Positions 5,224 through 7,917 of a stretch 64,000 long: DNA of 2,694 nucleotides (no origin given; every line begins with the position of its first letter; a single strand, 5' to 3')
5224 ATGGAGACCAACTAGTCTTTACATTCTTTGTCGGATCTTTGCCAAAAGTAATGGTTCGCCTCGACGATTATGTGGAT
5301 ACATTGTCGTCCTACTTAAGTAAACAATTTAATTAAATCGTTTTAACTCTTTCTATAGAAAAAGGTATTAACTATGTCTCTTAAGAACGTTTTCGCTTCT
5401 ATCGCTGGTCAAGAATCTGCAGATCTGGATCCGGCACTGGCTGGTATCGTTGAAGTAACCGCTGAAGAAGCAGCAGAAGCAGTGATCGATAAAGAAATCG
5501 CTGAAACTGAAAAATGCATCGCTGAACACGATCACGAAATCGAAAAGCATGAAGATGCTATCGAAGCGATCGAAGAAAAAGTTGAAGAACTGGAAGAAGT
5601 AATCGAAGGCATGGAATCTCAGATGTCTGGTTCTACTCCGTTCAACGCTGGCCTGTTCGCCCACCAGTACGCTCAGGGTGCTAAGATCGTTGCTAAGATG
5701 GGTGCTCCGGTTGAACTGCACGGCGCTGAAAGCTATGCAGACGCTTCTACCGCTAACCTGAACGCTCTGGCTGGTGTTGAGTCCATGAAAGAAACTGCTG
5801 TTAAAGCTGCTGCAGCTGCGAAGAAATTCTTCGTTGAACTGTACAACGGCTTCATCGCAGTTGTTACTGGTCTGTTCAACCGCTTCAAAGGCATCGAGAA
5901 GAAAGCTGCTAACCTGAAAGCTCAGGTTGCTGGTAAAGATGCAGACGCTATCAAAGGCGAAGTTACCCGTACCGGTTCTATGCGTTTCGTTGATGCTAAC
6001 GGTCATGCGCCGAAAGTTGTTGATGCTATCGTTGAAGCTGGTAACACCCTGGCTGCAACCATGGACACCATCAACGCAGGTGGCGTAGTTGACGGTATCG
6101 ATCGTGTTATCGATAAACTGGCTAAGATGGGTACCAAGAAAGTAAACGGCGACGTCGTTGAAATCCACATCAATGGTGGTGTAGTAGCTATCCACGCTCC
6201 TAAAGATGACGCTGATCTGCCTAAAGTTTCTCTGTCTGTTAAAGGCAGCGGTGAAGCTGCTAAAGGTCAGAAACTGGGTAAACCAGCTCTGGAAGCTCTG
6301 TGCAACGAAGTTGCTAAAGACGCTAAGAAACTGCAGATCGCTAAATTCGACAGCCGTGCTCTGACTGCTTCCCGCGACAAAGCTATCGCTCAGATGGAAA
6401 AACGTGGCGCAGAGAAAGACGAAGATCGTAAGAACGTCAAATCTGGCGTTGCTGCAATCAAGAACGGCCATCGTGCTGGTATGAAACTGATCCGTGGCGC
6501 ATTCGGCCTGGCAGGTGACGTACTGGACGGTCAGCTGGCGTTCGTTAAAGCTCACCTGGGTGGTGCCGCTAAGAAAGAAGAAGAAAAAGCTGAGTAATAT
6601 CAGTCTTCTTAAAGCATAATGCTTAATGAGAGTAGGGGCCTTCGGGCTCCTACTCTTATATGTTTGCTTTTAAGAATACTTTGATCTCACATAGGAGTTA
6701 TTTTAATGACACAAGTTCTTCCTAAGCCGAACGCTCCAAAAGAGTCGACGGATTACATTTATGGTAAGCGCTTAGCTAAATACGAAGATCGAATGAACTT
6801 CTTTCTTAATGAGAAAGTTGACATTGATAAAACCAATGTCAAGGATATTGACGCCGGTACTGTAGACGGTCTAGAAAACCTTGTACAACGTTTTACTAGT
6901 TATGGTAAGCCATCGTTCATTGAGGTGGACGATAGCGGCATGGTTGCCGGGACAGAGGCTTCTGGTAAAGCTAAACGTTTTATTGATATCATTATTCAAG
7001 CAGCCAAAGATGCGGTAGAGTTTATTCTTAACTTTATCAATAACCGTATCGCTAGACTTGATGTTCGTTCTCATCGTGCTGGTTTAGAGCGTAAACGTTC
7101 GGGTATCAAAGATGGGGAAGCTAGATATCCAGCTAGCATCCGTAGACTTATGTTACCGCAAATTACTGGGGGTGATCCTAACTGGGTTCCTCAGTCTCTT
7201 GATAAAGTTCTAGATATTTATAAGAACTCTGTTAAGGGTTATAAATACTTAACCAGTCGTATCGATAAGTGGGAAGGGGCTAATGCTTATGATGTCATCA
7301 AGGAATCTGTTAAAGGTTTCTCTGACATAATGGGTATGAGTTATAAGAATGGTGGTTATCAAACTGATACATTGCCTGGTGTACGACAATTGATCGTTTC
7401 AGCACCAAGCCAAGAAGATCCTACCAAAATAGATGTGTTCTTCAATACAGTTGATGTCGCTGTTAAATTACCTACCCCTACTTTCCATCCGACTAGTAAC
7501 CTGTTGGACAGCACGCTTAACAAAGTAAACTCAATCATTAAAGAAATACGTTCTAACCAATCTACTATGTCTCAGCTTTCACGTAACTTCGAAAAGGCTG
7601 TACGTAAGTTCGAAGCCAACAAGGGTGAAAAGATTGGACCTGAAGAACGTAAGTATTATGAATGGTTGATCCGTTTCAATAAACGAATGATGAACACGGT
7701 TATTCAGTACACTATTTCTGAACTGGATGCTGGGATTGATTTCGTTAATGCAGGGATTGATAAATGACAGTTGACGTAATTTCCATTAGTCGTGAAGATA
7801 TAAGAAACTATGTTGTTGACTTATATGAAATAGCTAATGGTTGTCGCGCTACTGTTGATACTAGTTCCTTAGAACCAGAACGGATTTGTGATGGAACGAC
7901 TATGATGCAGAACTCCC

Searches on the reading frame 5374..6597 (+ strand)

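Call 63: search_protein_families(library=phrogs, proteins=[window:5374-6597:+], max_evalue=0.00001)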
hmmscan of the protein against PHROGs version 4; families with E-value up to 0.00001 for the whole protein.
window:5374-6597:+ (407 aa): 1 family
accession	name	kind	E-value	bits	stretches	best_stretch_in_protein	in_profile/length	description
phrog_5750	-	head and packaging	1.9e-71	242.6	1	1-395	3-414/414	internal head protein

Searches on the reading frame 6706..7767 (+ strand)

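Call 64: search_protein_families(library=phrogs, proteins=[window:6706-7767:+], max_evalue=0.00001)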
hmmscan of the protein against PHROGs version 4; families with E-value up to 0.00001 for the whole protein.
window:6706-7767:+ (353 aa): 1 family
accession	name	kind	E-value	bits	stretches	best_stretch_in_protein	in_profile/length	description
phrog_24817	-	unknown function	2.3e-14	54.6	1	90-352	88-358/361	-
